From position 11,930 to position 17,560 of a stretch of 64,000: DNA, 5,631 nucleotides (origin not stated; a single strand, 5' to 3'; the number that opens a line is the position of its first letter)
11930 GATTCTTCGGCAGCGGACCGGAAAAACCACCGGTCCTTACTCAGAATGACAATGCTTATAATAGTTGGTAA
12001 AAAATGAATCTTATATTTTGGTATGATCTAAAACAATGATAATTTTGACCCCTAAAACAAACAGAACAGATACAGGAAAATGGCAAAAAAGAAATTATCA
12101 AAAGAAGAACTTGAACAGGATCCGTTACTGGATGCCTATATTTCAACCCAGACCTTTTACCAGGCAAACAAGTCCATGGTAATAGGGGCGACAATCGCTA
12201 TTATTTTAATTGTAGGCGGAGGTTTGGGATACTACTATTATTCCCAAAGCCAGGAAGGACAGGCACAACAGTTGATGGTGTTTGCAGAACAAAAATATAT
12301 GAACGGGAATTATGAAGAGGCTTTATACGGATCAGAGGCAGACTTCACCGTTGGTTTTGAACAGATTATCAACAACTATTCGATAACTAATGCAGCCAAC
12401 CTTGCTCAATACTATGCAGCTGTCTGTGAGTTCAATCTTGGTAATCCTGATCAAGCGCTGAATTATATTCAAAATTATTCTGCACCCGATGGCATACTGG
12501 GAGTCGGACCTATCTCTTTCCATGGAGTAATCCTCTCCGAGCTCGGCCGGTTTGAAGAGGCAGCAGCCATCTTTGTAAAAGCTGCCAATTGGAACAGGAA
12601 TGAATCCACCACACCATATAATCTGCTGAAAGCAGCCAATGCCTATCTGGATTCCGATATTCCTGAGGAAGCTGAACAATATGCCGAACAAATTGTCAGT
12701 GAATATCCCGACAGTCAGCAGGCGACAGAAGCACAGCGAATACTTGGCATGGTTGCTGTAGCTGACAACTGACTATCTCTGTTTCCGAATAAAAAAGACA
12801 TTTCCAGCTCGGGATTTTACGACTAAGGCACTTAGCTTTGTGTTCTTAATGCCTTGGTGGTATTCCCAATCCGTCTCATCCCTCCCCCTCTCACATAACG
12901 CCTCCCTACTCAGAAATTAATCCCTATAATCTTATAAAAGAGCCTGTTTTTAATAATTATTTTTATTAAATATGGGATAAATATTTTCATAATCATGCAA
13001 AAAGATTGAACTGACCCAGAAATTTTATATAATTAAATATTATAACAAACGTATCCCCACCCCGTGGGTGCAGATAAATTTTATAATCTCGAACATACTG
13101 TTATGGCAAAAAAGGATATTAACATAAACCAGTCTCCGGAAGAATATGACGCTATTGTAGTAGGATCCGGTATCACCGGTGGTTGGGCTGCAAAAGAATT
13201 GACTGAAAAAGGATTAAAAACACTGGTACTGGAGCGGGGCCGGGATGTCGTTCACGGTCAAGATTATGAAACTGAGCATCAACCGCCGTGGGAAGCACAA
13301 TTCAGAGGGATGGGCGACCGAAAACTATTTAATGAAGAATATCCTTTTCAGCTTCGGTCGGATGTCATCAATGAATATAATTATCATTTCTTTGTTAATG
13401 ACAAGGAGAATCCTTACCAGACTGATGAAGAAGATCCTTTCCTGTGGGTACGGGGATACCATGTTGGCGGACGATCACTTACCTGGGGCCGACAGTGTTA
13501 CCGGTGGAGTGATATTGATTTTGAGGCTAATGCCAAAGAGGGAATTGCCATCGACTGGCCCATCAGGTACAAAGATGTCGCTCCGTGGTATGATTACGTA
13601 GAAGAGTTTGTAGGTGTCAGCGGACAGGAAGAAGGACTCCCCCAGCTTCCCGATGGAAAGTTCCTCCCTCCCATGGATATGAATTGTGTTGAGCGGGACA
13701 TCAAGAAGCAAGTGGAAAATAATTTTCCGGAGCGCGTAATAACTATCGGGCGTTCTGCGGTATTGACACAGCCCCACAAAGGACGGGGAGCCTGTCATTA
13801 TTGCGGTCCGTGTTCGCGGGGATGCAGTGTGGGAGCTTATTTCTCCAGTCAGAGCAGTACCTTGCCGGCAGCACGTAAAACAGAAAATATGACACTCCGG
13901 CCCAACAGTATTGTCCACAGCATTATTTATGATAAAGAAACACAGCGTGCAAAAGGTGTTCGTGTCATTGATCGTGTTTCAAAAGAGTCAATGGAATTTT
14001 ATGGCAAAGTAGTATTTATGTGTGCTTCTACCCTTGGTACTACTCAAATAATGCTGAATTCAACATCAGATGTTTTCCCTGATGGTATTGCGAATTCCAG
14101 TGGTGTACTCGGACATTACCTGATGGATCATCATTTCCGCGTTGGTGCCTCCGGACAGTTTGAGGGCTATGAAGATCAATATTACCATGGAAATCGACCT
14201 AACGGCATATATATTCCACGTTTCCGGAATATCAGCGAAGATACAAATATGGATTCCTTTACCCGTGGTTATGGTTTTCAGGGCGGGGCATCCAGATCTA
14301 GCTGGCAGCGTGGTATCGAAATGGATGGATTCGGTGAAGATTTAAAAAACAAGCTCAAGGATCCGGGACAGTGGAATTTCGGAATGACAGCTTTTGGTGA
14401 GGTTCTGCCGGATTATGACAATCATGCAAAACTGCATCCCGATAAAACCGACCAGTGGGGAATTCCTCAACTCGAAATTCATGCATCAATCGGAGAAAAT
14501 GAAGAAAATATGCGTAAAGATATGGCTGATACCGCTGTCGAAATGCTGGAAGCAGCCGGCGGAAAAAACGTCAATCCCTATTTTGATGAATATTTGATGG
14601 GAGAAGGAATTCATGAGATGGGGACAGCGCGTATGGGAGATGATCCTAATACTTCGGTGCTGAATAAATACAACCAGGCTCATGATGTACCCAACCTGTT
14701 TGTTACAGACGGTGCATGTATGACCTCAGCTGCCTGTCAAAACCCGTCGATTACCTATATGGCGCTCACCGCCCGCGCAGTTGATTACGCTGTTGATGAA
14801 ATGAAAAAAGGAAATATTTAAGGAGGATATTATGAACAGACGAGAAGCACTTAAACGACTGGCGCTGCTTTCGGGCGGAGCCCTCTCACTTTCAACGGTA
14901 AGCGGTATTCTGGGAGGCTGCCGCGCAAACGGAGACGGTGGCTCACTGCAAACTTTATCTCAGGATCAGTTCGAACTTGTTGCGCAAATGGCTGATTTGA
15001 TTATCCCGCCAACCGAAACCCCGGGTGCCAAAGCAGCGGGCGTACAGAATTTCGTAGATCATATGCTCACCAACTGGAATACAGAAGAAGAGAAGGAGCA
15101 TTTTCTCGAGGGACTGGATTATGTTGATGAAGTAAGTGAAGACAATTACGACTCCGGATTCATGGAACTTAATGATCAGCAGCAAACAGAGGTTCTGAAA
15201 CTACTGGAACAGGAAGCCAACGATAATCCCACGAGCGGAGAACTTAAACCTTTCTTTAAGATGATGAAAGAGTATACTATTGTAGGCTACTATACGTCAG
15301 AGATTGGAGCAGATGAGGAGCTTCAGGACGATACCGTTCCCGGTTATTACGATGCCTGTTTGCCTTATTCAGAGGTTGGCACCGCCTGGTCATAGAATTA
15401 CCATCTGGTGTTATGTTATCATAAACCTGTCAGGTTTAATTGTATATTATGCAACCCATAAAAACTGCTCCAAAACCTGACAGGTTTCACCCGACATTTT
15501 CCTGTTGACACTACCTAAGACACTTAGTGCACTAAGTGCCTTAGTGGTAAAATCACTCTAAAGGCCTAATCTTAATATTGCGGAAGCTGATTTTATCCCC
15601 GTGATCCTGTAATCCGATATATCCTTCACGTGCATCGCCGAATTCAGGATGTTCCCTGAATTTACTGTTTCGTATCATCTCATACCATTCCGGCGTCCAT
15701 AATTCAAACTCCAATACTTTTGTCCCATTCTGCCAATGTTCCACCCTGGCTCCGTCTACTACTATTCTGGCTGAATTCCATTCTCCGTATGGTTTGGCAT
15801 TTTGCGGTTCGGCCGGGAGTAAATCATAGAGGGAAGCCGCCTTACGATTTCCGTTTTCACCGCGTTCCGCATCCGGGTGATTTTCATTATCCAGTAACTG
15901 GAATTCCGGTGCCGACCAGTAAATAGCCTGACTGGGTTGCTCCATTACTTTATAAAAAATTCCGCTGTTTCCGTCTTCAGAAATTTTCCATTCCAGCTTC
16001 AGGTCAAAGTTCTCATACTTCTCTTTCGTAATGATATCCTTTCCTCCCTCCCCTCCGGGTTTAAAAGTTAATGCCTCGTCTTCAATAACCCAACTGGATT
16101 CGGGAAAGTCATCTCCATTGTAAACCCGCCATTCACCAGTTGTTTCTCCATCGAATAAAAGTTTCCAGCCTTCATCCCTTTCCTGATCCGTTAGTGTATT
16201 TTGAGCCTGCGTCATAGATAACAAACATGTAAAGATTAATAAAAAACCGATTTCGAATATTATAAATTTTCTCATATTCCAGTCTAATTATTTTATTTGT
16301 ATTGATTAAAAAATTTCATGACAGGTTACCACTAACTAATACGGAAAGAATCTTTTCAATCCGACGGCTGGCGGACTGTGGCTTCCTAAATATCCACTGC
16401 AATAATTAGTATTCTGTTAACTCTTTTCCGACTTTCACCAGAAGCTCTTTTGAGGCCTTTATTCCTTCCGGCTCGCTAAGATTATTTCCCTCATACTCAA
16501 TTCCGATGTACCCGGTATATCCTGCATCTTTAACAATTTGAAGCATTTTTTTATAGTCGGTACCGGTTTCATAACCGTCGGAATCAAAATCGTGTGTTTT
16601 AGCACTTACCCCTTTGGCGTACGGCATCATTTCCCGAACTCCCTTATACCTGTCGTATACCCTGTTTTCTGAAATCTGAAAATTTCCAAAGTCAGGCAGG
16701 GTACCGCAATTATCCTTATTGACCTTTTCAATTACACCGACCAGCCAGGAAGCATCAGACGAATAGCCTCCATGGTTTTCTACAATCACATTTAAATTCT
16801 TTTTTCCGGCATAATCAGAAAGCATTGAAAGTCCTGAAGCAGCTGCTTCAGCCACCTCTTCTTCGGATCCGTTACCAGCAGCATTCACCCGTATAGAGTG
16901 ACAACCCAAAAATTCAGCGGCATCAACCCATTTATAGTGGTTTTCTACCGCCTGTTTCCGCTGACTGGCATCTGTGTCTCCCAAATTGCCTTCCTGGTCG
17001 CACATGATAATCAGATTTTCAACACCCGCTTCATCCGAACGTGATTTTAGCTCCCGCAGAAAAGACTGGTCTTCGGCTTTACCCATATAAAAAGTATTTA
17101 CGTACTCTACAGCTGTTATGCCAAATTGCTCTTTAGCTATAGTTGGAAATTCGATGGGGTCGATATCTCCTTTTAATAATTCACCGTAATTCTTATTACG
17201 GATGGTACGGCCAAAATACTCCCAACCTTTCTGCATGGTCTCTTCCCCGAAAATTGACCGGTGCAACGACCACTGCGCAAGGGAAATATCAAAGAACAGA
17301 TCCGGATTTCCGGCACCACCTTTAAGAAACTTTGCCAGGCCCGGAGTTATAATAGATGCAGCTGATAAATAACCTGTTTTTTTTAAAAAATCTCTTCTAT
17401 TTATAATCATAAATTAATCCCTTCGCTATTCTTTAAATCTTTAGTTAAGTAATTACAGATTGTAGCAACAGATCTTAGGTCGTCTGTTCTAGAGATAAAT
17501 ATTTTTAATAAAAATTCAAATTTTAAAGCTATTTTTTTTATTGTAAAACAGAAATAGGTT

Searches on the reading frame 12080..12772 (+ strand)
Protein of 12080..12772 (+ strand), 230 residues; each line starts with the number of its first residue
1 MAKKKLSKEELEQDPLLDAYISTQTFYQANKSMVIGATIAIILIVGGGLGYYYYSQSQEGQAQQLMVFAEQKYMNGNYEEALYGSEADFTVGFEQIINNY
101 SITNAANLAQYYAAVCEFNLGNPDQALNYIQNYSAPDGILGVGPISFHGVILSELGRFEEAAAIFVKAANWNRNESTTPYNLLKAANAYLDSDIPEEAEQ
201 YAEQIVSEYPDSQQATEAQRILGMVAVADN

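Call 14: search_protein_families(library=pfam, proteins=[window:12080-12772:+], max_evalue=0.001)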
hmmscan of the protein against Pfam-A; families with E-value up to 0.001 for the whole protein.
window:12080-12772:+ (230 aa): 7 families
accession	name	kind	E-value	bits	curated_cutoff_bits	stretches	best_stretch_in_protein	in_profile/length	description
PF13174.12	TPR_6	-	5.4e-08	33.4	26.3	0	181-212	2-33/33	Tetratricopeptide repeat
PF13428.12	TPR_14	-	1.4e-06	28.8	23.5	0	182-216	4-38/44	Tetratricopeptide repeat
PF07719.23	TPR_2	-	1.8e-06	28.1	27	0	109-131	3-25/34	Tetratricopeptide repeat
PF14559.12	TPR_19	-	1.4e-05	25.8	25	1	154-216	3-62/68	Tetratricopeptide repeat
PF13432.12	TPR_16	-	0.00011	23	32.7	0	183-225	1-40/65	Tetratricopeptide repeat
PF09976.15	TPR_21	-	0.00038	20.7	25.5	1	25-130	2-99/193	Tetratricopeptide repeat-like domain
PF13181.12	TPR_8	-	0.00065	20.1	25.7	0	149-174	8-33/34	Tetratricopeptide repeat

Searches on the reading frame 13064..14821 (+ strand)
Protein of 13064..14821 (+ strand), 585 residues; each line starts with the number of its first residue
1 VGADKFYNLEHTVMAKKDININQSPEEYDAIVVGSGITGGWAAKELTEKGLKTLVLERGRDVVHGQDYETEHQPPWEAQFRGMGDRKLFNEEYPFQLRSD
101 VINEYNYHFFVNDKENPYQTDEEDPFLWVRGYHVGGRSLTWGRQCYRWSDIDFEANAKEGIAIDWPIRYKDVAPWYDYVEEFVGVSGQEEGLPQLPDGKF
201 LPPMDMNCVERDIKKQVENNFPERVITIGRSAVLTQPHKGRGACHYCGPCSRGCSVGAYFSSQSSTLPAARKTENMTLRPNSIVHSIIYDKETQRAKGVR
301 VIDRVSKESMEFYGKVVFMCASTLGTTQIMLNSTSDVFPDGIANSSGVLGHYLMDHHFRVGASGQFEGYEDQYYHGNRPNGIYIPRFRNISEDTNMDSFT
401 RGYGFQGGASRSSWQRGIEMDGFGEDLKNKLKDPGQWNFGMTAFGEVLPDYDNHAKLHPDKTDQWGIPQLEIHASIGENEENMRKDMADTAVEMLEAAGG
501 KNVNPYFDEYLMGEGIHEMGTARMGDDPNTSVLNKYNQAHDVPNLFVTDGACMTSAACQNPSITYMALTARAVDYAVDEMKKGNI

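Call 6: search_protein_families(library=pfam, proteins=[window:13064-14821:+], max_evalue=0.01)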
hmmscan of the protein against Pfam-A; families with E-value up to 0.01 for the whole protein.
window:13064-14821:+ (585 aa): 7 families
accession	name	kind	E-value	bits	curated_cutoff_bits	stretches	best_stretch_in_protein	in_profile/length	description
PF05199.19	GMC_oxred_C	-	6.7e-20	72.5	24.6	1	457-568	7-138/139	GMC oxidoreductase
PF00732.25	GMC_oxred_N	-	2.1e-14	54.3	23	1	29-356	2-216/218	GMC oxidoreductase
PF01266.30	DAO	-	2.6e-05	24.3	27.9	1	29-65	1-37/353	FAD dependent oxidoreductase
PF13450.12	NAD_binding_8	-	0.00014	22.5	21.9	1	32-62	1-31/68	NAD(P)-binding Rossmann-like domain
PF00890.30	FAD_binding_2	-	0.002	17.8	20.4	1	29-59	1-31/414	FAD binding domain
PF01494.25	FAD_binding_3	-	0.0035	17.1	22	1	27-61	1-35/349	FAD binding domain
PF07992.20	Pyr_redox_2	-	0.0037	17.2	26.1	1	28-66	1-39/291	Pyridine nucleotide-disulphide oxidoreductase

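Call 84: search_solved_structures(query=window:13064-14821:+, max_evalue=1e-10)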
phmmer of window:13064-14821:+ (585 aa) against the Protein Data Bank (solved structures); distinct sequences matched with E-value up to 1e-10: 7.
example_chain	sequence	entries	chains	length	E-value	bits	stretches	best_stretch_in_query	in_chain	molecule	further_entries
8k6k_A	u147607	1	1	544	3.2e-40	141.7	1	28-583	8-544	Fructose dehydrogenase (N1146A) large subunit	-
8xcm_A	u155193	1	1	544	4.8e-40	141.1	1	28-583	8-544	Fructose dehydrogenase large subunit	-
7w2j_A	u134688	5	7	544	5.3e-40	141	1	28-583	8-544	Fructose dehydrogenase large subunit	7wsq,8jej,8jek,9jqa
8k6j_A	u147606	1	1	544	1.8e-39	139.2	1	28-583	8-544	Fructose dehydrogenase (H1147A) large subunit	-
8xcn_A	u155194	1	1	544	6.3e-39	137.4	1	28-583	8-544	Fructose dehydrogenase large subunit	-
6a2u_B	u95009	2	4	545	4.6e-36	128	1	26-575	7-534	Glucose dehydrogenase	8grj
8hdd_A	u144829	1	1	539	5.6e-36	127.7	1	26-575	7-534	Glucose dehydrogenase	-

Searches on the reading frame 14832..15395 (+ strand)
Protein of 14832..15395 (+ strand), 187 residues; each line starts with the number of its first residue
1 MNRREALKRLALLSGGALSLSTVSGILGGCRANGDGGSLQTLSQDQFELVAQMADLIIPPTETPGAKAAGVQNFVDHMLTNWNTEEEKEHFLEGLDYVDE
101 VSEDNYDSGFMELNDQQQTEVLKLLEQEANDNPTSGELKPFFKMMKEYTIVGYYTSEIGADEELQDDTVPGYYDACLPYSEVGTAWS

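Call 6: search_protein_families(library=pfam, proteins=[window:14832-15395:+], max_evalue=0.01)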
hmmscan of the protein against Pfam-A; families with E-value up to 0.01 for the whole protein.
window:14832-15395:+ (187 aa): 1 family
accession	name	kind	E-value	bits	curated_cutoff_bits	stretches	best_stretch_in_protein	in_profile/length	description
PF13618.11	Gluconate_2-dh3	-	6.7e-35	120.8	23.4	1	44-171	1-135/135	Gluconate 2-dehydrogenase subunit 3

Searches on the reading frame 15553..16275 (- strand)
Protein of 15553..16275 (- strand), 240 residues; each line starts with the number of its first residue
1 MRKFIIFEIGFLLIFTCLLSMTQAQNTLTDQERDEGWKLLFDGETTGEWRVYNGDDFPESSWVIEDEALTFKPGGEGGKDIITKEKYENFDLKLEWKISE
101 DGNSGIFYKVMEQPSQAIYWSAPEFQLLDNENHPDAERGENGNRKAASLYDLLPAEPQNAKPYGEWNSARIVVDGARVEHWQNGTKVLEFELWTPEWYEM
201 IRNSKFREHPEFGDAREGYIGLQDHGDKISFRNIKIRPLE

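Call 6: search_protein_families(library=pfam, proteins=[window:15553-16275:-], max_evalue=0.01)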
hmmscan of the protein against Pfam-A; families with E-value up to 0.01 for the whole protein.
window:15553-16275:- (240 aa): 1 family
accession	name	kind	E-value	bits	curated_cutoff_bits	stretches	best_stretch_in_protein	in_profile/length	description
PF06439.18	3keto-disac_hyd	-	2.9e-52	177.9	26.8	1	36-237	1-187/187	3-keto-disaccharide hydrolase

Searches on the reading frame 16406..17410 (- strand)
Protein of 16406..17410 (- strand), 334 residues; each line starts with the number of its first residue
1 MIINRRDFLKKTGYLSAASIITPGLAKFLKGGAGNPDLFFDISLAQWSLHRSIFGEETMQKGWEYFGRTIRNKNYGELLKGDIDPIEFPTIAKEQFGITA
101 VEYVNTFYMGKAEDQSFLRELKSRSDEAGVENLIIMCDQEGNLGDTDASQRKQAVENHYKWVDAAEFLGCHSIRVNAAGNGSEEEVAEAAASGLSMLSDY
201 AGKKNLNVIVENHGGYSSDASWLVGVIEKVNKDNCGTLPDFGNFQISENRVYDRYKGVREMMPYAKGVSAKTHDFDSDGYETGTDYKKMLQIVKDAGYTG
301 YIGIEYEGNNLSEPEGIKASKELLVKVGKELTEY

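Call 6: search_protein_families(library=pfam, proteins=[window:16406-17410:-], max_evalue=0.01)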
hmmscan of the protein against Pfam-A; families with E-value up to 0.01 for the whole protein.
window:16406-17410:- (334 aa): 1 family
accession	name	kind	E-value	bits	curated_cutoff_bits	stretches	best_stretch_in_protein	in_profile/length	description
PF01261.30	AP_endonuc_2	-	8.9e-27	94.8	31.1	1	95-324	6-246/249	Xylose isomerase-like TIM barrel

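Call 83: search_solved_structures(query=window:16406-17410:-, max_evalue=0.001)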
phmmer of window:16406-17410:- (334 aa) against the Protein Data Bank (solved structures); distinct sequences matched with E-value up to 0.001: 6.
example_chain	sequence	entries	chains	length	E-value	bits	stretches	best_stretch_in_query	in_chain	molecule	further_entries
4ovx_A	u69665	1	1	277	9.1e-105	353.9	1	83-331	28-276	Xylose isomerase domain protein TIM barrel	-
9m3b_A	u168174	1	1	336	1.1e-06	31.6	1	259-316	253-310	P581a DgpC1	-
8qvc_A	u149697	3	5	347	2.1e-05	27.4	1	258-310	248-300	Xylose isomerase-like TIM barrel domain-containing protein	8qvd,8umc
7xrf_A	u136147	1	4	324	5.4e-05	26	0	234-311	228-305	AP_endonuc_2 domain-containing protein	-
7bvr_A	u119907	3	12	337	6.5e-05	25.7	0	234-310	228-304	AP_endonuc_2 domain-containing protein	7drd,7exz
8qrz_A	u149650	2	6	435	0.00023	23.9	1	267-310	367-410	Sugar phosphate isomerase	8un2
